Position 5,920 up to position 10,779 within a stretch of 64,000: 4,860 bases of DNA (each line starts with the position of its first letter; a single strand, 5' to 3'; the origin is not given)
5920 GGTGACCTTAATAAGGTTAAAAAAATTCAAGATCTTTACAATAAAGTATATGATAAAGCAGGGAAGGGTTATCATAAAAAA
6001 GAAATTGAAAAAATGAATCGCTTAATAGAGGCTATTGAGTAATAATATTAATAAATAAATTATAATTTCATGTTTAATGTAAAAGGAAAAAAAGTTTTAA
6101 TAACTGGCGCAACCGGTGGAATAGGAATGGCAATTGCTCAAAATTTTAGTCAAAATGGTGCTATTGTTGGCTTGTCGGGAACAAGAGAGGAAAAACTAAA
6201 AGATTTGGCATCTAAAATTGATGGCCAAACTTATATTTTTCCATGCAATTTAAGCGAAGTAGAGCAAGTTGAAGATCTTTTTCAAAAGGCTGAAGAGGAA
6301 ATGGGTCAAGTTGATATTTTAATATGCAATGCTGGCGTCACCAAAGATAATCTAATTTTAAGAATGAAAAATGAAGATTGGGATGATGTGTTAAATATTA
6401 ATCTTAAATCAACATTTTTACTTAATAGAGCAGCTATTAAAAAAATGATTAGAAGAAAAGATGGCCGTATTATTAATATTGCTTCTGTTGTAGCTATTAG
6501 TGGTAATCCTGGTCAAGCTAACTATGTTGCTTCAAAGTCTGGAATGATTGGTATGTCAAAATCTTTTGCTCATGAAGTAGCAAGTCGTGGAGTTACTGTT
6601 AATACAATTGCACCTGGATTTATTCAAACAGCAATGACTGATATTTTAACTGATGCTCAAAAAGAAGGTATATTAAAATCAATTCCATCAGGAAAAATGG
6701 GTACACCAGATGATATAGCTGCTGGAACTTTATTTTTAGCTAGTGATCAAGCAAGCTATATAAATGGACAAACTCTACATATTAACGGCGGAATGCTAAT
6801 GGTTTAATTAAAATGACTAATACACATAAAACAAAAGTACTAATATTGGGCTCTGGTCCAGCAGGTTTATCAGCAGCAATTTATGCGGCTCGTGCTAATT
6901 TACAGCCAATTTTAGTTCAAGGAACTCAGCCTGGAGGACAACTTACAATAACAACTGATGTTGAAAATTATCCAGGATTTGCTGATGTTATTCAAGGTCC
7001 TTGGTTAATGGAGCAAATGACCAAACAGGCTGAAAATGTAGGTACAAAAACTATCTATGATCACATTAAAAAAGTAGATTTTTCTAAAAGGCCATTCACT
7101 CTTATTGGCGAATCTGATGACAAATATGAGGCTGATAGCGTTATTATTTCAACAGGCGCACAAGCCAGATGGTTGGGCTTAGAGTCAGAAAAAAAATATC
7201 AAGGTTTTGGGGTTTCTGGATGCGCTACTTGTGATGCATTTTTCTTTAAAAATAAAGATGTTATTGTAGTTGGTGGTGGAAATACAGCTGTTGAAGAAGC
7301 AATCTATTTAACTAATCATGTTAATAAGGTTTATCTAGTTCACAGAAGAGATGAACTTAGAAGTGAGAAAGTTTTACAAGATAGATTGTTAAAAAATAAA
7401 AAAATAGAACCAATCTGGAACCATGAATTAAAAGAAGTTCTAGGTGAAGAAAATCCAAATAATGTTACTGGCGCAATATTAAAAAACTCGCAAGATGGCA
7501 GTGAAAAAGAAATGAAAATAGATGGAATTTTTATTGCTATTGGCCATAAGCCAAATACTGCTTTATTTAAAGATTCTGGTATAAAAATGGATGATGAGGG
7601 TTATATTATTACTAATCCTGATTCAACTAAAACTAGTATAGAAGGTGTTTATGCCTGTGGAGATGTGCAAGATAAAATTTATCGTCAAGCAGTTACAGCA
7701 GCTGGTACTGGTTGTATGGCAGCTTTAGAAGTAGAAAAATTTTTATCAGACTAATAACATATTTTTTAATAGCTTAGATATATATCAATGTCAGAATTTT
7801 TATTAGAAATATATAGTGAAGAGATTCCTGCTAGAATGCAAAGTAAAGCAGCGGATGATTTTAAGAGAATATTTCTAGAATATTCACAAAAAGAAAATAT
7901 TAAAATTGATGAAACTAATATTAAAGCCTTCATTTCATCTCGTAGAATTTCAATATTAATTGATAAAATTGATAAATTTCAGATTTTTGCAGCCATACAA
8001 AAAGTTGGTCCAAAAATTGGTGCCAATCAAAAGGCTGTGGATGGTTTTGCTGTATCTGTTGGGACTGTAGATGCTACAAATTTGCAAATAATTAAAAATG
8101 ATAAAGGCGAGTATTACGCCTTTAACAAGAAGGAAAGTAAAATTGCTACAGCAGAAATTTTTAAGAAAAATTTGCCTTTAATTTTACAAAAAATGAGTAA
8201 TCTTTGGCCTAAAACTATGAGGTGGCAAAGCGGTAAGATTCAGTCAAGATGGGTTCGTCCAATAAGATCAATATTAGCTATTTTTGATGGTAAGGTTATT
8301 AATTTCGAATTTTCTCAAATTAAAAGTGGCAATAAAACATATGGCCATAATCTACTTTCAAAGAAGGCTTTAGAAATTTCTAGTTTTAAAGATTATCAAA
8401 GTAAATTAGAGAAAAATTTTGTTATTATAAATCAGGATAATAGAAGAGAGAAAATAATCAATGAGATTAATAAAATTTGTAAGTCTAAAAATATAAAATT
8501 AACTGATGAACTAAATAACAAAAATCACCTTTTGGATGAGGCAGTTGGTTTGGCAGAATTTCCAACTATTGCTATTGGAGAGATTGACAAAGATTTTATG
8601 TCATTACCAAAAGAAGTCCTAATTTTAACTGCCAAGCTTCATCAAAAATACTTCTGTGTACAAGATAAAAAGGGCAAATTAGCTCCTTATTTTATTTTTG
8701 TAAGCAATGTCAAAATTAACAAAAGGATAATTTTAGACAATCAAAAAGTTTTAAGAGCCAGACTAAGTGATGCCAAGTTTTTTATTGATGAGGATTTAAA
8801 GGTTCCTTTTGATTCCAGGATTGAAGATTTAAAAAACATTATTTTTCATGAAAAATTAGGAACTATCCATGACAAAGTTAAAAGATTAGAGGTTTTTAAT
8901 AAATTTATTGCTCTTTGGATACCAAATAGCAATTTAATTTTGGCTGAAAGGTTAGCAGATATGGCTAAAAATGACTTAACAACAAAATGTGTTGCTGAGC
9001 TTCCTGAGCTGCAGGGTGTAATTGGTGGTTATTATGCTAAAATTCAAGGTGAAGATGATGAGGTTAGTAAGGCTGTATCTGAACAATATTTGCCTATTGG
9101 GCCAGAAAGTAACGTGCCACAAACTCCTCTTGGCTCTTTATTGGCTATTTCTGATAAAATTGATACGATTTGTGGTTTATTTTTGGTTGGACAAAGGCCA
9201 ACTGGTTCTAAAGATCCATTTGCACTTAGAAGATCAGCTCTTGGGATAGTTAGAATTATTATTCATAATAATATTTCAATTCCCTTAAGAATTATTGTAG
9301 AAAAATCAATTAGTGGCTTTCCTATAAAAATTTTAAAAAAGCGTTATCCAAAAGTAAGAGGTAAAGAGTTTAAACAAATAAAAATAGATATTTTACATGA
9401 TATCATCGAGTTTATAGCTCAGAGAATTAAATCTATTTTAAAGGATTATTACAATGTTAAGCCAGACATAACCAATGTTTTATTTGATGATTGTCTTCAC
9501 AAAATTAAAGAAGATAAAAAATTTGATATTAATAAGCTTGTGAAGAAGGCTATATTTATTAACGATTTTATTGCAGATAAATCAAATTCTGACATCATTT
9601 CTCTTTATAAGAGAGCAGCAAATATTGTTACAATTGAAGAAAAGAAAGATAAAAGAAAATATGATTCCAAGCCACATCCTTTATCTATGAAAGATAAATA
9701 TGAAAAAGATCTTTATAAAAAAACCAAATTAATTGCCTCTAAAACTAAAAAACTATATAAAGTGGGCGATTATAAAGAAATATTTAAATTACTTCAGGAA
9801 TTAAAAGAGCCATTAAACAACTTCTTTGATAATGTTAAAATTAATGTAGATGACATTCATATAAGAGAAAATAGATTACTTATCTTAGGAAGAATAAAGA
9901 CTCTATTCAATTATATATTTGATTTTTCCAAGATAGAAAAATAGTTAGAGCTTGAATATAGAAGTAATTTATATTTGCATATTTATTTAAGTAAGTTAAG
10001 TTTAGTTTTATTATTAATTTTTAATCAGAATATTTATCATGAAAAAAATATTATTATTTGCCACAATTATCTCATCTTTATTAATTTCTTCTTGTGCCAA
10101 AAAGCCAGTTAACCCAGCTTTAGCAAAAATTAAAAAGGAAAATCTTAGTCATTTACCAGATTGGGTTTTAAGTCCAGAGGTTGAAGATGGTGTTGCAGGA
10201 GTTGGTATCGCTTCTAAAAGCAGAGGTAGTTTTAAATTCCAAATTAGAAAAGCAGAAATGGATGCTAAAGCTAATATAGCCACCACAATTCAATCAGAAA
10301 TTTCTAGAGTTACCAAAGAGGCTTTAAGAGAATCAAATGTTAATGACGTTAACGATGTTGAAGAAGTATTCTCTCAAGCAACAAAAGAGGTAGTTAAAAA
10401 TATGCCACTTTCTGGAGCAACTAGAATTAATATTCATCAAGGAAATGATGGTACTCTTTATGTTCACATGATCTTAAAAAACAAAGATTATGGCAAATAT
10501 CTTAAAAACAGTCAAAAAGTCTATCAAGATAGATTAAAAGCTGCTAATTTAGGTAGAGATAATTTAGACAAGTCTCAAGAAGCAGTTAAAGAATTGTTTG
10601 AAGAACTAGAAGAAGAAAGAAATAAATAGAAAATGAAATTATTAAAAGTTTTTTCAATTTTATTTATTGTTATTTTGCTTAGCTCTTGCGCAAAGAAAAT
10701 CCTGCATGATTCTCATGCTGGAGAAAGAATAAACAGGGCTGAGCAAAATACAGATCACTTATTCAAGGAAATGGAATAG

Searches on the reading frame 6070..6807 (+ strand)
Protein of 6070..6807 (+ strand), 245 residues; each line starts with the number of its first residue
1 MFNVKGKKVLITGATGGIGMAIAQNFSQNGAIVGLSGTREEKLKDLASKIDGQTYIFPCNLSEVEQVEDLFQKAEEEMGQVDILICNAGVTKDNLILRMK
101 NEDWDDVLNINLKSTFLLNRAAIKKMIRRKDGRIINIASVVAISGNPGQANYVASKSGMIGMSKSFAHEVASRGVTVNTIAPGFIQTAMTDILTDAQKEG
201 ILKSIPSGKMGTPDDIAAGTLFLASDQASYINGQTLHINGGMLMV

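Call 11: search_protein_families(library=pfam, proteins=[window:6070-6807:+], max_evalue=0.0001)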
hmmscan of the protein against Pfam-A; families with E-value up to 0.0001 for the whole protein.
window:6070-6807:+ (245 aa): 4 families
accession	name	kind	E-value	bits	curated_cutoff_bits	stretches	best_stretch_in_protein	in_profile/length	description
PF13561.12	adh_short_C2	-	3.2e-62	210.6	27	1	13-242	1-235/236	Enoyl-(Acyl carrier protein) reductase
PF00106.31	adh_short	-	1.1e-56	191.8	26.6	1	7-195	1-192/195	short chain dehydrogenase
PF08659.16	KR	-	2.9e-19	70.1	22.6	1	9-183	3-176/180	KR domain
PF23441.1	SDR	-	3.9e-05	23.6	27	0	8-243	9-256/258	SDR-like rossmann domain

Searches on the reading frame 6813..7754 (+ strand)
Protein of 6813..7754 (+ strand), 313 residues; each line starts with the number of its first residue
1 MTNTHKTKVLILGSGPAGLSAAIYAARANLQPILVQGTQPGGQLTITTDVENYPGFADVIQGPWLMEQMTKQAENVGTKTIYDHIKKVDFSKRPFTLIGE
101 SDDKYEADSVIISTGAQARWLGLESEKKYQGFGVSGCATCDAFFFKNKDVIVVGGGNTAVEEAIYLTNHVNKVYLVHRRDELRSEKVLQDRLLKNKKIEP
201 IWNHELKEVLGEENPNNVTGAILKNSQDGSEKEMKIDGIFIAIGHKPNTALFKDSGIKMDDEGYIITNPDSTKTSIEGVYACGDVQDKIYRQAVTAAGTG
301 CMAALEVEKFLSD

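Call 11: search_protein_families(library=pfam, proteins=[window:6813-7754:+], max_evalue=0.0001)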
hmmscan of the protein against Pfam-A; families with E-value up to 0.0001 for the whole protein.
window:6813-7754:+ (313 aa): 9 families
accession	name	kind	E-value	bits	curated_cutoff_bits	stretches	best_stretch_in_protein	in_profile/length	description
PF07992.20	Pyr_redox_2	-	2.9e-57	194.8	26.1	1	8-300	2-291/291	Pyridine nucleotide-disulphide oxidoreductase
PF13738.12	Pyr_redox_3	-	6.8e-23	81.8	30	1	82-283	101-305/305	Pyridine nucleotide-disulphide oxidoreductase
PF00070.33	Pyr_redox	-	2.1e-16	60.6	22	1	150-214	2-71/82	Pyridine nucleotide-disulphide oxidoreductase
PF00890.30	FAD_binding_2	-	6.9e-11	42.4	20.4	1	9-44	2-38/414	FAD binding domain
PF12831.13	FAD_oxidored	-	8.3e-09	35.7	27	1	9-53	2-50/416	FAD dependent oxidoreductase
PF03486.20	HI0933_like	-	8.8e-07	29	50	0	8-41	2-36/244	HI0933-like protein Rossmann domain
PF01266.30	DAO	-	1.9e-06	28.1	27.9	0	8-42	1-37/353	FAD dependent oxidoreductase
PF01134.28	GIDA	-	1.2e-05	25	22.1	0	8-38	1-29/391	Glucose inhibited division protein A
PF01946.23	Thi4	-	2.7e-05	24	26.2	0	5-35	16-47/235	Thi4 family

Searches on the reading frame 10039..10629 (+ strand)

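Call 11: search_protein_families(library=pfam, proteins=[window:10039-10629:+], max_evalue=0.0001)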
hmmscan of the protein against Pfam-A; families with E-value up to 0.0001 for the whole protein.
window:10039-10629:+ (196 aa): 1 family
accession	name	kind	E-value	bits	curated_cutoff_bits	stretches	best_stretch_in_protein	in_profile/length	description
PF02169.21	LPP20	-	1.7e-05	25.6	25.9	1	40-142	1-92/97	LPP20 lipoprotein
